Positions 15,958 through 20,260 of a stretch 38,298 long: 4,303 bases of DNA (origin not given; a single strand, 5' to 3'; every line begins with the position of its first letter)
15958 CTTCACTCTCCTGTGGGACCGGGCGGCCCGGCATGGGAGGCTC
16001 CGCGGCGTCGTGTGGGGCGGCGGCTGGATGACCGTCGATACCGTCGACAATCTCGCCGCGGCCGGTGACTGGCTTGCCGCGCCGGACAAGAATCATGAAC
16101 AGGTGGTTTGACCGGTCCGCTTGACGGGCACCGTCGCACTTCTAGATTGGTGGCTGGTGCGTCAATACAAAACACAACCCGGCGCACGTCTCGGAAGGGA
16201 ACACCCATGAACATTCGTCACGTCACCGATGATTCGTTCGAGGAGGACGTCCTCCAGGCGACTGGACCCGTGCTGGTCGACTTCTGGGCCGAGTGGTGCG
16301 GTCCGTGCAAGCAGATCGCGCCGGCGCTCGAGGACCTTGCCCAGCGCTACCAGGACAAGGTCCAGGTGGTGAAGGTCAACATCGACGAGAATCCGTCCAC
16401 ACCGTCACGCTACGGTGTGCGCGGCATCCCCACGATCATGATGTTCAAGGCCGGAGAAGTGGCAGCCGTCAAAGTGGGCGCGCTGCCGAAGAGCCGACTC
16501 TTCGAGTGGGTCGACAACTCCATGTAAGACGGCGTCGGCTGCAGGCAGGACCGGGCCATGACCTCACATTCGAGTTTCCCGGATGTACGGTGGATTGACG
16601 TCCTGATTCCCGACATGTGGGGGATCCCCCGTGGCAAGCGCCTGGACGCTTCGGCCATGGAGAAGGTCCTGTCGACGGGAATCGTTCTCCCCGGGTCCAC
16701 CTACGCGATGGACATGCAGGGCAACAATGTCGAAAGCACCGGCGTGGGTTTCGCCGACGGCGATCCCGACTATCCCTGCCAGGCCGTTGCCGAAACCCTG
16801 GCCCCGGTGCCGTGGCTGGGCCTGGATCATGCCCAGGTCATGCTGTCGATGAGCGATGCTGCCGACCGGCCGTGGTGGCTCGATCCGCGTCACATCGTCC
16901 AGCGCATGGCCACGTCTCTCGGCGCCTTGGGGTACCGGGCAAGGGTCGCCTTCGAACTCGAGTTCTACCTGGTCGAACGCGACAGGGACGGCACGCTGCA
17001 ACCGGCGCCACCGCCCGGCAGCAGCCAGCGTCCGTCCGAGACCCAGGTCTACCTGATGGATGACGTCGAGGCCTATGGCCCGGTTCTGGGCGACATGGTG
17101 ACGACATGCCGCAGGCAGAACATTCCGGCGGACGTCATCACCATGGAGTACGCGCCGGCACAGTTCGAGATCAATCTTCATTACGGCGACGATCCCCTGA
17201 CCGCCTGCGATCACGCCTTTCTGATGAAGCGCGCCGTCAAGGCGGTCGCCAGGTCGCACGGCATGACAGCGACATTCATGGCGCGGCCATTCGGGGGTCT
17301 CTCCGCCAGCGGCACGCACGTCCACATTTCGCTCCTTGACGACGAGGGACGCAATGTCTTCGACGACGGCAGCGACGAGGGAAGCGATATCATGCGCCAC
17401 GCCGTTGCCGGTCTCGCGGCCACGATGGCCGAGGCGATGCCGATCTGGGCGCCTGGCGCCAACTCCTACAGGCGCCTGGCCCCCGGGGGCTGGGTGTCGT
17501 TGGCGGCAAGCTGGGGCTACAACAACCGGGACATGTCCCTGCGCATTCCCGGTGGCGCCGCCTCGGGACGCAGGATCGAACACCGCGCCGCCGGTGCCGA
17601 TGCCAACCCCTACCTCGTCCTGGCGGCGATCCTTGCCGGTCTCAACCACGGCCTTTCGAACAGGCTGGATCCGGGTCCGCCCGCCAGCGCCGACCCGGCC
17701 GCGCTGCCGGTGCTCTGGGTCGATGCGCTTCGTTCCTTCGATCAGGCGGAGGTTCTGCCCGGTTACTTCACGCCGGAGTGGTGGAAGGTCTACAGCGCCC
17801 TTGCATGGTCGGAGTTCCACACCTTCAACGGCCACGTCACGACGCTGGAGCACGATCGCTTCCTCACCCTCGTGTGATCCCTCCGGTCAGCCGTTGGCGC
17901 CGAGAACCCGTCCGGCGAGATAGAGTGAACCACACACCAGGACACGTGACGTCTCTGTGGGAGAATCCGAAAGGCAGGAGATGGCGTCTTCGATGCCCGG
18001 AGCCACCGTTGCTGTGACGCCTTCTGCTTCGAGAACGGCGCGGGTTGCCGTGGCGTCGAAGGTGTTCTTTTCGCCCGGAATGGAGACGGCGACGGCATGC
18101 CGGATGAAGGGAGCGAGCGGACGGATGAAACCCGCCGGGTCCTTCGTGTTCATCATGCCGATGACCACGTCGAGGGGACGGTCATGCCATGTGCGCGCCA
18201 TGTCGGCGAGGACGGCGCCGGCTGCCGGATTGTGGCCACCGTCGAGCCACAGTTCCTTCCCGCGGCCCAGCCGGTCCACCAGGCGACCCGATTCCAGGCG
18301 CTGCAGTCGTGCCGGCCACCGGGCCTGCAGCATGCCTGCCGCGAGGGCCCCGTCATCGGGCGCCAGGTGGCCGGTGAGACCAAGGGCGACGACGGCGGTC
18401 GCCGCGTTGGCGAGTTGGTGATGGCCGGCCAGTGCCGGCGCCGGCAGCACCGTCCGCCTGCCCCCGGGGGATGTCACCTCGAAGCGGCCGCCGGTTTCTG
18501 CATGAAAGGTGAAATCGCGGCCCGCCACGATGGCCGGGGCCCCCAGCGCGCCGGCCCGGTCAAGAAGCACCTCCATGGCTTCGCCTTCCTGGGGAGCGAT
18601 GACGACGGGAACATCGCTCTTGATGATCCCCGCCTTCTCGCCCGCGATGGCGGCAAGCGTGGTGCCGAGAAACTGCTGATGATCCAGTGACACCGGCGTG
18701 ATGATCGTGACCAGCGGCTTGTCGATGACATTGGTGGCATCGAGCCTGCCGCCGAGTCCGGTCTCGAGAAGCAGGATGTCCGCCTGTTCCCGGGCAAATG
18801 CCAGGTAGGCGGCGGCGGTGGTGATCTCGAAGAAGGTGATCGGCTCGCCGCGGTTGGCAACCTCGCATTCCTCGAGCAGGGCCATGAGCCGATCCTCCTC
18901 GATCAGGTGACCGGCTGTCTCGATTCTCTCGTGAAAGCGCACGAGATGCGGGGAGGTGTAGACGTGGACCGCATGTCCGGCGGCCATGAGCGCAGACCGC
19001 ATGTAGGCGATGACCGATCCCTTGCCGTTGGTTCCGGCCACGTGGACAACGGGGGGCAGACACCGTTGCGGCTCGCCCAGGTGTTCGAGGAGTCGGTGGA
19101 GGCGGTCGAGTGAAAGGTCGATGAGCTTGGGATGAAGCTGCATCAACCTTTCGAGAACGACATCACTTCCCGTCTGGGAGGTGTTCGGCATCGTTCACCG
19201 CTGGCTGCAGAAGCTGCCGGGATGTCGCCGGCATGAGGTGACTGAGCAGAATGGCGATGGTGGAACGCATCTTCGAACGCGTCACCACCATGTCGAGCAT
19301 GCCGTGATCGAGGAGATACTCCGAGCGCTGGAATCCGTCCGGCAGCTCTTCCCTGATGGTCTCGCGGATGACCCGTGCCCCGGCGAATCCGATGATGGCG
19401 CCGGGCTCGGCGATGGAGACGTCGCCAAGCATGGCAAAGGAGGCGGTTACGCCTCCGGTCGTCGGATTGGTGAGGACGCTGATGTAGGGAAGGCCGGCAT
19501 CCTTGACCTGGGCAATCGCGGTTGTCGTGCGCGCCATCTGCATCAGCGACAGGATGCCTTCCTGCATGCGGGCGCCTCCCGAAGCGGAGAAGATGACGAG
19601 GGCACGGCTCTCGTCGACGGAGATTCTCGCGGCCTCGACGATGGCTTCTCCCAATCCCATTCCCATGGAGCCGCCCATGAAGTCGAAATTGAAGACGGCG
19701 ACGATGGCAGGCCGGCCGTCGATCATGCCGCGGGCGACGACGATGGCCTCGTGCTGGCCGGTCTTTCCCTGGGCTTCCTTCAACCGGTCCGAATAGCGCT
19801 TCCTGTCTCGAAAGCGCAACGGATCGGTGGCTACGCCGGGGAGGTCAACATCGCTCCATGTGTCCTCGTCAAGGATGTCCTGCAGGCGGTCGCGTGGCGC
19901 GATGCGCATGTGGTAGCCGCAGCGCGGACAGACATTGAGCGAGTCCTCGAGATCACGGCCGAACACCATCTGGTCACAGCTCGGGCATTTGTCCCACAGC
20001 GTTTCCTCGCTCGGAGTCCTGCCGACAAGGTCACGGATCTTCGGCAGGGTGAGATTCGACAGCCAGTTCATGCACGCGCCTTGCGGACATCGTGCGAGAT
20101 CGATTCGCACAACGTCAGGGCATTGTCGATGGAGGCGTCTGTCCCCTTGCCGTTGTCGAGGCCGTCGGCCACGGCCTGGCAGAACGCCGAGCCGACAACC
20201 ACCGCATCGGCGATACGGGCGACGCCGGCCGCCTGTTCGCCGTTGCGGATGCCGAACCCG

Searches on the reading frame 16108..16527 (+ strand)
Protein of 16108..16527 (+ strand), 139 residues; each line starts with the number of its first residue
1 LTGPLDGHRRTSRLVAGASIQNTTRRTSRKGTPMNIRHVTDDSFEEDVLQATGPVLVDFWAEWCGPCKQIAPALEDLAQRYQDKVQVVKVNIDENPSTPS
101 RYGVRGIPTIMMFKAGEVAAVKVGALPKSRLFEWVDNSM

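Call 64: search_protein_families(library=pfam, proteins=[window:16108-16527:+], max_evalue=0.00001)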
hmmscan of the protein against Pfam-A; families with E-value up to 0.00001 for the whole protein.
window:16108-16527:+ (139 aa): 6 families
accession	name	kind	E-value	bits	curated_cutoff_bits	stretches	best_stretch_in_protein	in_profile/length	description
PF00085.26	Thioredoxin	-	5.3e-35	120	23.5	1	36-136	2-102/103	Thioredoxin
PF13098.12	Thioredoxin_2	-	6.6e-11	42.9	27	1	53-134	6-103/104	Thioredoxin-like domain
PF13905.12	Thioredoxin_8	-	1.2e-09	38.8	27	1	54-95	3-46/94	Thioredoxin-like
PF00578.27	AhpC-TSA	-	1.1e-07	32.3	26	1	52-97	24-72/124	AhpC/TSA family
PF08534.16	Redoxin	-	6.5e-07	29.7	26.6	1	51-97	27-75/148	Redoxin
PF13728.12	TraF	-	9.7e-07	29.3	23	1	57-126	134-214/224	F plasmid transfer operon protein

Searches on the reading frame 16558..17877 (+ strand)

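Call 64: search_protein_families(library=pfam, proteins=[window:16558-17877:+], max_evalue=0.00001)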
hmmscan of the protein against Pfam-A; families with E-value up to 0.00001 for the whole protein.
window:16558-17877:+ (439 aa): 1 family
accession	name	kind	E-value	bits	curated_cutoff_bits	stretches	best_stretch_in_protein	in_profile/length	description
PF00120.29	Gln-synt_C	-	8.1e-89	298.5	24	1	109-434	3-343/344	Glutamine synthetase, catalytic domain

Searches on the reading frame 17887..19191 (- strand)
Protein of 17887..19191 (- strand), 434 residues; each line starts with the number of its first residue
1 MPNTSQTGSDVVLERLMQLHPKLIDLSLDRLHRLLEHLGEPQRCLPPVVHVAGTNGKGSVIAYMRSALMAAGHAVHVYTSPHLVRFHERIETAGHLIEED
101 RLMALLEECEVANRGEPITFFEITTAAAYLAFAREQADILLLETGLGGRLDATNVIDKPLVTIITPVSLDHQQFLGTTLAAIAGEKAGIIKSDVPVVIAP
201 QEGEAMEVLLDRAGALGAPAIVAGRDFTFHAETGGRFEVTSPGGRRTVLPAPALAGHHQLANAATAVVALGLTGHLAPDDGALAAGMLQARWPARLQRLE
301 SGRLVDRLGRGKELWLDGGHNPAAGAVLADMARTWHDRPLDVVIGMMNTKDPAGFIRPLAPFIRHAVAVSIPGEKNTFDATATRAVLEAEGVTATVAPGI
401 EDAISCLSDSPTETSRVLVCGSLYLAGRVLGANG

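Call 64: search_protein_families(library=pfam, proteins=[window:17887-19191:-], max_evalue=0.00001)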
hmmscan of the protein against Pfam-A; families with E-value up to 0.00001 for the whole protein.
window:17887-19191:- (434 aa): 2 families
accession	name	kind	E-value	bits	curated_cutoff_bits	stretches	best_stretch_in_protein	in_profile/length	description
PF02875.26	Mur_ligase_C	-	8.9e-08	33.5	28.4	1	313-422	13-126/127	Mur ligase, glutamate ligase domain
PF08245.18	Mur_ligase_M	-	1.6e-07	31.9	24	1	51-269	1-199/200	Mur ligase middle domain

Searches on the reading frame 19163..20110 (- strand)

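Call 64: search_protein_families(library=pfam, proteins=[window:19163-20110:-], max_evalue=0.00001)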
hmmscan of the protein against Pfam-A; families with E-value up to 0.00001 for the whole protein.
window:19163-20110:- (315 aa): 2 families
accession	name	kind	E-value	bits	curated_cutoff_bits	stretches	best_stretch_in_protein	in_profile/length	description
PF01039.27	Carboxyl_trans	-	6.1e-17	61.8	22.3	1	111-255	31-180/493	Carboxyl transferase domain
PF17848.7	Zn_ribbon_ACC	-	1e-09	38.9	24.5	1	39-64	1-26/26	Acetyl-CoA carboxylase zinc finger domain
